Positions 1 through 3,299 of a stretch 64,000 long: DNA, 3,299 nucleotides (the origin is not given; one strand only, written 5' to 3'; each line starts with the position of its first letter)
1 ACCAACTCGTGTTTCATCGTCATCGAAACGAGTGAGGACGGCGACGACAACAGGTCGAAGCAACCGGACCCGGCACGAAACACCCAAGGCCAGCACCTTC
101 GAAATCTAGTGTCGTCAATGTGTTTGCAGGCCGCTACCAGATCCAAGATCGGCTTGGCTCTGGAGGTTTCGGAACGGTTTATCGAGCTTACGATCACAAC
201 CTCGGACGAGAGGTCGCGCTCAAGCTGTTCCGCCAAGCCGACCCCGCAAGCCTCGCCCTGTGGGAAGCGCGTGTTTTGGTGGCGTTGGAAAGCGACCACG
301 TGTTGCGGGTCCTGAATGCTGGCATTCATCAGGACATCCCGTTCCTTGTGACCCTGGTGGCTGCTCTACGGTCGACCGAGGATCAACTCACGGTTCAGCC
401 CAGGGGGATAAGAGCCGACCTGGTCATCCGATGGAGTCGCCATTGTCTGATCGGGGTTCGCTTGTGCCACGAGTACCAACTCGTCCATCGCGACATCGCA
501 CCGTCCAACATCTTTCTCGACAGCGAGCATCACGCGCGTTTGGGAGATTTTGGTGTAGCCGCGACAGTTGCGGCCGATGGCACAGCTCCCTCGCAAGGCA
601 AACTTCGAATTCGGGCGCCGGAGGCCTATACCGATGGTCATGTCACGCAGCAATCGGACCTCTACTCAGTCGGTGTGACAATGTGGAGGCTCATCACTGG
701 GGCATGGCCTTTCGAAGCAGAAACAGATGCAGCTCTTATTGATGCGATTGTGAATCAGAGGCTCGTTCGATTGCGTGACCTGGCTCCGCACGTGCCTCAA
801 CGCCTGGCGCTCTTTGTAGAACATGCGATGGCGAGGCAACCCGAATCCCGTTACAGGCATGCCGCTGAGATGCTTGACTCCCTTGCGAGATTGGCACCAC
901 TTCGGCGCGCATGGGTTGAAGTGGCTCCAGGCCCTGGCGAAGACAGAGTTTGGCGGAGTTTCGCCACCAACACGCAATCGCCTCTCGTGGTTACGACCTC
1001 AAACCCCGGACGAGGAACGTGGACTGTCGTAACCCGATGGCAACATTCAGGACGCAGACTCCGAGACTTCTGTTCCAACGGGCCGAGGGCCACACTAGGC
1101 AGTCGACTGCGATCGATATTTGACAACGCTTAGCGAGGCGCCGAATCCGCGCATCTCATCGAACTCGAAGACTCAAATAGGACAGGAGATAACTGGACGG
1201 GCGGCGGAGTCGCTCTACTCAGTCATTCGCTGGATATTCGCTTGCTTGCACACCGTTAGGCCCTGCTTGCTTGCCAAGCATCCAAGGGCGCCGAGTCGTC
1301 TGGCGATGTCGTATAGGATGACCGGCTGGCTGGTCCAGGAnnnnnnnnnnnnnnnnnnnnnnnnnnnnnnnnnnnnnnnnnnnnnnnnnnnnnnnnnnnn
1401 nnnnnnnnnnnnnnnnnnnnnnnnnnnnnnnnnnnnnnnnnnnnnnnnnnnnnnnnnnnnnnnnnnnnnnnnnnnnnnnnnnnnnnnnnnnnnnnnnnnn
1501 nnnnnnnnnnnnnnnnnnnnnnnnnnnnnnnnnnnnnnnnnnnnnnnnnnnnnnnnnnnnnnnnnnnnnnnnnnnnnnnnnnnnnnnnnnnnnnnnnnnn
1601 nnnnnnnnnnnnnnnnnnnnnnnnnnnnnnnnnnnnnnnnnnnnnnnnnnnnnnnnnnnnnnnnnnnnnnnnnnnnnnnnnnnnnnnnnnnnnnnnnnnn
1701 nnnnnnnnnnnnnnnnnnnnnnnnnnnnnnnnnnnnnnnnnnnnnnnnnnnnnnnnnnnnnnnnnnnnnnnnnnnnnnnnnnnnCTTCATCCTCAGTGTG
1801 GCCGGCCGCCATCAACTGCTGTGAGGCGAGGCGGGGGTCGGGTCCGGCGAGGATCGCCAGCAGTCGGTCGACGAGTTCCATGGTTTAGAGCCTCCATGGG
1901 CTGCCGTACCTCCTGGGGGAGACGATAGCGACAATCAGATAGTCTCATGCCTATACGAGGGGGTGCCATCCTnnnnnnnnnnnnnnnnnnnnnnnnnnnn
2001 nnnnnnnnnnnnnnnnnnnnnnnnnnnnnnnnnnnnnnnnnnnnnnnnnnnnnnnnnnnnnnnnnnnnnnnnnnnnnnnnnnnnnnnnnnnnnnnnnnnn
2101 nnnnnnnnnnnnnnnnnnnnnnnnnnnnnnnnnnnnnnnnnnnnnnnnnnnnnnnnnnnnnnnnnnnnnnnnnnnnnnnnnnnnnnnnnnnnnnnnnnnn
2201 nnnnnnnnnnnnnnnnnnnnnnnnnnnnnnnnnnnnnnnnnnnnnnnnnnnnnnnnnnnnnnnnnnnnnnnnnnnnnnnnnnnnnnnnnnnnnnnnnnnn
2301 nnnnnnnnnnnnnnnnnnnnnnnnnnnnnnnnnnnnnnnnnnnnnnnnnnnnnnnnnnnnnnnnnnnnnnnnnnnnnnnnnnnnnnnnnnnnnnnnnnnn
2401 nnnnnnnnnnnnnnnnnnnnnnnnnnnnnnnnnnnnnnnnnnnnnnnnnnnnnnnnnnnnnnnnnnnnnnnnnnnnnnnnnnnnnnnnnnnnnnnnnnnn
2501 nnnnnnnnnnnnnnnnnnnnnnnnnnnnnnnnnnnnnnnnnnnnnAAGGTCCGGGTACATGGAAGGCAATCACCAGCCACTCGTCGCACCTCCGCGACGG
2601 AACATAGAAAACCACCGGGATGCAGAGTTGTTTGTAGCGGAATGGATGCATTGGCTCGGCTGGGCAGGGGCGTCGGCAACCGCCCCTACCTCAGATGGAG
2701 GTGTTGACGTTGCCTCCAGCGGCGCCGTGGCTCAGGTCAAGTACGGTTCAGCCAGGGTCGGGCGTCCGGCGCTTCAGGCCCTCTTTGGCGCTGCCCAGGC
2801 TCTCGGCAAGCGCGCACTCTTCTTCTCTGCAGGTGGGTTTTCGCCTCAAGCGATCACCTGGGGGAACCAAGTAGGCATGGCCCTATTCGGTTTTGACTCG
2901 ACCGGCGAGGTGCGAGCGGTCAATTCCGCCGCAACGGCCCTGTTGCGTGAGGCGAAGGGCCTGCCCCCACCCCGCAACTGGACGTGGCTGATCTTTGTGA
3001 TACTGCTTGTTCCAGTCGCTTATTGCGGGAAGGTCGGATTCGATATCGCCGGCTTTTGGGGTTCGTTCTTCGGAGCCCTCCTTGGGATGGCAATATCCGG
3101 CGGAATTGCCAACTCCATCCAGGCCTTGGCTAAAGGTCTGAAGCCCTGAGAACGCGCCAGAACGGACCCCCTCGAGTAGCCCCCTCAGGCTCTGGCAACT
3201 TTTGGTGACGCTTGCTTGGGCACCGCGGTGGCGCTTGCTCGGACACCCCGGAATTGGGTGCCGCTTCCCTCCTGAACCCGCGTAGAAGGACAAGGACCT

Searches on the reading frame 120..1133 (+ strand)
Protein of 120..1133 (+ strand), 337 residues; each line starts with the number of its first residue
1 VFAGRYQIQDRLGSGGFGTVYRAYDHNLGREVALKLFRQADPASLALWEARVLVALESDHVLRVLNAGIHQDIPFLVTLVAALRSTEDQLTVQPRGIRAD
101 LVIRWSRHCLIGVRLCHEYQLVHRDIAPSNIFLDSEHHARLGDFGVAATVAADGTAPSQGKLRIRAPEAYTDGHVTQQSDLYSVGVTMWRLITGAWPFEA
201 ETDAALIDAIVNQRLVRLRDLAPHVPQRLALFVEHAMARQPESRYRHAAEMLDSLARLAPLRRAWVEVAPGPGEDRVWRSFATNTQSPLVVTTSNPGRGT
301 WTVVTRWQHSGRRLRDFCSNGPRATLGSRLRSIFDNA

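Call 30: search_protein_families(library=pfam, proteins=[window:120-1133:+], max_evalue=0.01)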
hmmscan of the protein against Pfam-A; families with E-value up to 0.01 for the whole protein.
window:120-1133:+ (337 aa): 3 families
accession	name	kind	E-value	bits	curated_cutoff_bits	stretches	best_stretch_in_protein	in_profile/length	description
PF00069.31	Pkinase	-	6.3e-35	121.3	31.7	1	6-248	1-254/263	Protein kinase domain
PF07714.23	PK_Tyr_Ser-Thr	-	6.9e-30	104.6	23.1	1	7-246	2-250/258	Protein tyrosine and serine/threonine kinase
PF14531.12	Kinase-like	-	0.0041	16.9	25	1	116-242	161-287/289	Kinase-like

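Call 31: search_protein_families(library=phrogs, proteins=[window:120-1133:+], max_evalue=0.01)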
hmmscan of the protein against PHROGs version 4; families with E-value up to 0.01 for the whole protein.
window:120-1133:+ (337 aa): 2 families
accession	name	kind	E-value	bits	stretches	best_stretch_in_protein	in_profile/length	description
phrog_2361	-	other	8.7e-40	137.9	1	5-258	14-269/415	serine-threonine kinase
phrog_4972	-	unknown function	1.6e-06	28.3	1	100-188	218-311/501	-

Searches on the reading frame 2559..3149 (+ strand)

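Call 30: search_protein_families(library=pfam, proteins=[window:2559-3149:+], max_evalue=0.01)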
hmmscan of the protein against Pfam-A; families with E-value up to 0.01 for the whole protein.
window:2559-3149:+ (196 aa): 1 family
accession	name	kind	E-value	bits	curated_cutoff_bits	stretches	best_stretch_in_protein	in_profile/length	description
PF04471.18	Mrr_cat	-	9e-09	35.9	21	1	19-104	6-99/115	Restriction endonuclease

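Call 31: search_protein_families(library=phrogs, proteins=[window:2559-3149:+], max_evalue=0.01)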
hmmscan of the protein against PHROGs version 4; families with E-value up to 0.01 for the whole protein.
window:2559-3149:+ (196 aa): 0 families
